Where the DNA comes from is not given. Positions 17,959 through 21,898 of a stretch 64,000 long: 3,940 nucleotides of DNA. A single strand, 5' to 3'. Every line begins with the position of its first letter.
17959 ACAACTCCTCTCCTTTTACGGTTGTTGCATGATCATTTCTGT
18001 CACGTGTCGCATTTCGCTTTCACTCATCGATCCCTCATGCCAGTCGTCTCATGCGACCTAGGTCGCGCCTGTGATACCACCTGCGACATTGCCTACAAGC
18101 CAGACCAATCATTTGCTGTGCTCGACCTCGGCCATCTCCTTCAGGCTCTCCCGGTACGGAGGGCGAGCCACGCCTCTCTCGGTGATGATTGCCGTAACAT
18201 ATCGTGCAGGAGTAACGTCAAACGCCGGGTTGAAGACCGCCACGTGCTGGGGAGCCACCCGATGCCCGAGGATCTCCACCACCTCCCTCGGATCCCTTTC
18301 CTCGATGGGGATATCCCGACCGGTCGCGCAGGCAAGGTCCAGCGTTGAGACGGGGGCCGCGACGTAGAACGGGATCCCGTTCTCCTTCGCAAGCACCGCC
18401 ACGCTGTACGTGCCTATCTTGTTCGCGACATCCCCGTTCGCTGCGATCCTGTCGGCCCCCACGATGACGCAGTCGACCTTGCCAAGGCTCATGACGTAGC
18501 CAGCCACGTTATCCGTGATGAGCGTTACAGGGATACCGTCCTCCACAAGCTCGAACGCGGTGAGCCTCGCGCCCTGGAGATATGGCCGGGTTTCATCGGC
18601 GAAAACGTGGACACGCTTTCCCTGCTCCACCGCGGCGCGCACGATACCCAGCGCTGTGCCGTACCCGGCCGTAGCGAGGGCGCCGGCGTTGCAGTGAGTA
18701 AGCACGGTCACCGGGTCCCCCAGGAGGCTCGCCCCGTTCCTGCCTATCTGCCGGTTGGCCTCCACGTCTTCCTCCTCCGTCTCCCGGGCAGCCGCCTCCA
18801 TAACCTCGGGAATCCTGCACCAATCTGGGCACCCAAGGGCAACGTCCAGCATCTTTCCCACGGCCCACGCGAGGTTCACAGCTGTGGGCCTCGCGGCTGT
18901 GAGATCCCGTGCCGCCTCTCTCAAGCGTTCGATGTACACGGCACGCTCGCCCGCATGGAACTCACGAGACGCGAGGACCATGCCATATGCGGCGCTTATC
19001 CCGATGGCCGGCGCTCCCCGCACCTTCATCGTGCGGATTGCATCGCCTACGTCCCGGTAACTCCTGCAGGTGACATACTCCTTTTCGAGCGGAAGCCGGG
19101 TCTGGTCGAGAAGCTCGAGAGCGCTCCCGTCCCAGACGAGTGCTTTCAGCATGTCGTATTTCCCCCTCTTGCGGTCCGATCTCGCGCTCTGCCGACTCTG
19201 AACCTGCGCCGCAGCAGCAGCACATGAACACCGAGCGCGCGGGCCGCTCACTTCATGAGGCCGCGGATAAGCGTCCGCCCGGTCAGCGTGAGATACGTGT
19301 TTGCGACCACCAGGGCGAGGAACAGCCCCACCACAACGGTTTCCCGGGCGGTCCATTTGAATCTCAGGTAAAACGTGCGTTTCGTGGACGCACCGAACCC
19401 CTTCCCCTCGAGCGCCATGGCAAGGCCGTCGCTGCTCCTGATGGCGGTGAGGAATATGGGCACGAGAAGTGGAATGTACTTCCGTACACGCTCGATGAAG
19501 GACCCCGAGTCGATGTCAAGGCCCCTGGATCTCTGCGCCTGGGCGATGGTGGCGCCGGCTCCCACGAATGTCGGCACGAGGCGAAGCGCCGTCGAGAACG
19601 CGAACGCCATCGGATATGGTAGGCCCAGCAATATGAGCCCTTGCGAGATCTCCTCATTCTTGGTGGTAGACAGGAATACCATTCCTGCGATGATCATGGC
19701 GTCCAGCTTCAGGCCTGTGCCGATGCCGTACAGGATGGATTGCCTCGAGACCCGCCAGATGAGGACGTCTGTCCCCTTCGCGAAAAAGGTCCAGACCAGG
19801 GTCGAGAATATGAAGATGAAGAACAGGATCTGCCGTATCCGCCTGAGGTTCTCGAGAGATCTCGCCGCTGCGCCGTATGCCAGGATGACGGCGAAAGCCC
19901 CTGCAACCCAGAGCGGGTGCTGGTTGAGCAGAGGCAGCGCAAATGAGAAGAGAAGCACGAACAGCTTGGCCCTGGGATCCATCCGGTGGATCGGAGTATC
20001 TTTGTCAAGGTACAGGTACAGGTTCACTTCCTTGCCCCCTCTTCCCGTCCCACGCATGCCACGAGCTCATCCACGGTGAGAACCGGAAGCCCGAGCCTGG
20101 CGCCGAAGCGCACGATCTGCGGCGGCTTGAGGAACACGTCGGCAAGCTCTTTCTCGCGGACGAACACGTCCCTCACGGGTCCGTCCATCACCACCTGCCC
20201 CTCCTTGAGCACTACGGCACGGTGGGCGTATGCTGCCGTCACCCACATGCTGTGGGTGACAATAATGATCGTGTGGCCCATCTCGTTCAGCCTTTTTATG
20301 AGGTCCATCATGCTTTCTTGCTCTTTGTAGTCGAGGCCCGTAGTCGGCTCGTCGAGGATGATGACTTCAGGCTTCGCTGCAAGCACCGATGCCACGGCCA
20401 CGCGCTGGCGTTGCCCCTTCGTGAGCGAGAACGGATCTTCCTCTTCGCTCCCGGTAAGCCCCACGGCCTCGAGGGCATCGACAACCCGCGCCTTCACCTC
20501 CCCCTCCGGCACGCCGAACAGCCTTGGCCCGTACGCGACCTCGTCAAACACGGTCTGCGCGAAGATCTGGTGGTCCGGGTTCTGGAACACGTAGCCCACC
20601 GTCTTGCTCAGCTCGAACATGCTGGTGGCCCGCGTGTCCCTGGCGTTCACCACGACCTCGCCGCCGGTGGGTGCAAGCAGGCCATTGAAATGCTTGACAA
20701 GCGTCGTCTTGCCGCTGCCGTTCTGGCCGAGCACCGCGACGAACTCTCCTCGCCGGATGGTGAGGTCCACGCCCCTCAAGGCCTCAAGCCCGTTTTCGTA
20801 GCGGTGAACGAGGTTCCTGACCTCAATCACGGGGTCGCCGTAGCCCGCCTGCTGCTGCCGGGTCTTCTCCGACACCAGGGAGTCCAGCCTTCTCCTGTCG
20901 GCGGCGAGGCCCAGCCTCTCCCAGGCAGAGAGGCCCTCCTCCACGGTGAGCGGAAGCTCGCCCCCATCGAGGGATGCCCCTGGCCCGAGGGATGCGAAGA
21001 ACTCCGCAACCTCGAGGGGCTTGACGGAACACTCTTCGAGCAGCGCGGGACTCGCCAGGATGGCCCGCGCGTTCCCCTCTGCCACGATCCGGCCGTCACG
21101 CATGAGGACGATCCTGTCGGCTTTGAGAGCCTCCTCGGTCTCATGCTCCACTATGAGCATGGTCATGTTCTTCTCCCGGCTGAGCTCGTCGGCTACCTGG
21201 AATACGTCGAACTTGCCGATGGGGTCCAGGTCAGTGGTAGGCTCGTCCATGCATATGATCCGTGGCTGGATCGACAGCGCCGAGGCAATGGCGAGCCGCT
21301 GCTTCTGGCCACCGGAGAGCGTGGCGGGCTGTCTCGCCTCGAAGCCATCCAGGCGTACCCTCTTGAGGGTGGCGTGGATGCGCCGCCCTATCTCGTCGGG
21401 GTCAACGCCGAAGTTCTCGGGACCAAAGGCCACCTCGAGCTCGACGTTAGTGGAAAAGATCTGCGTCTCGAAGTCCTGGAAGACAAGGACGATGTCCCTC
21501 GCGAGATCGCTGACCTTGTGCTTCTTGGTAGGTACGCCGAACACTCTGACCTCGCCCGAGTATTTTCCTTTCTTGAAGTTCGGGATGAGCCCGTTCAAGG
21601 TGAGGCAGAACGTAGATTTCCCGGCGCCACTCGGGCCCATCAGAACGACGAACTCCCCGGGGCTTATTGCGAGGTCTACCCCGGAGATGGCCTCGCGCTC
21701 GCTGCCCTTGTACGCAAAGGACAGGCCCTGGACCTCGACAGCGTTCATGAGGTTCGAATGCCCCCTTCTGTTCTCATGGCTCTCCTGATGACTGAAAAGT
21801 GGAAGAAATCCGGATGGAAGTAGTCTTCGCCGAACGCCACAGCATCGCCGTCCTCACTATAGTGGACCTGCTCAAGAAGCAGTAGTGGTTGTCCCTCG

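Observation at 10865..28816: A ~50-nt intergenic motif with palindromic core occurs twice, exactly 17.9 kb apart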

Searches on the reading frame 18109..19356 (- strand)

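Call 71: search_protein_families(library=pfam, proteins=[window:18109-19356:-], max_evalue=0.001)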
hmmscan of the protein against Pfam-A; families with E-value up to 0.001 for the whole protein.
window:18109-19356:- (415 aa): 1 family
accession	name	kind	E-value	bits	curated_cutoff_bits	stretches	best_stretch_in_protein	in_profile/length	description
PF01008.23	IF-2B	-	6.7e-90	301.6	22.4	1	111-399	1-280/280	Initiation factor 2 subunit family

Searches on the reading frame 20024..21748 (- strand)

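Call 71: search_protein_families(library=pfam, proteins=[window:20024-21748:-], max_evalue=0.001)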
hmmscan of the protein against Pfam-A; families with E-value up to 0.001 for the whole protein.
window:20024-21748:- (574 aa): 23 families
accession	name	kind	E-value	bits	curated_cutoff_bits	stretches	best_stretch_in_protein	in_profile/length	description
PF00005.33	ABC_tran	-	2.2e-60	203.6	25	2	324-470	1-137/137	ABC transporter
PF13304.12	AAA_21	-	4.4e-17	63.5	27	1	432-500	228-299/304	AAA domain, putative AbiEii toxin, Type IV TA system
PF02463.25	SMC_N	-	3.2e-10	40.3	40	1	335-506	25-205/220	RecF/RecN/SMC N terminal domain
PF13555.12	AAA_29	-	2.4e-08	34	27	0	326-364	14-51/61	P-loop containing region of AAA domain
PF13401.12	AAA_22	-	3.2e-08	34.4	27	0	32-86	6-54/130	AAA domain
PF13481.12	AAA_25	-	3.3e-08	33.8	27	0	28-51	30-53/195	AAA domain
PF13191.12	AAA_16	-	2e-07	32.1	32.6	0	331-374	19-63/167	AAA ATPase domain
PF13479.12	AAA_24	-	6.2e-07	29.9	27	0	34-52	5-23/195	AAA domain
PF03193.22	RsgA_GTPase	-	6.4e-07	29.8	30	0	19-53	95-128/174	RsgA GTPase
PF20703.3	nSTAND1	-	8.4e-07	29.4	27.1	0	31-86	33-88/379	Novel STAND NTPase 1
PF01078.27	Mg_chelatase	-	1.4e-06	28.3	20.3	0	19-72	10-63/207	Magnesium chelatase, subunit ChlI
PF13604.12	AAA_30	-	2.3e-06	27.9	27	0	335-385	19-67/191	AAA domain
PF13238.12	AAA_18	-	2.5e-05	25.1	29.4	0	34-76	1-25/128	AAA domain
PF06745.19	ATPase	-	4.1e-05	23.5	26.6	0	331-387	16-73/231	KaiC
PF13173.12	AAA_14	-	5.3e-05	23.7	27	0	335-413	3-80/129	AAA domain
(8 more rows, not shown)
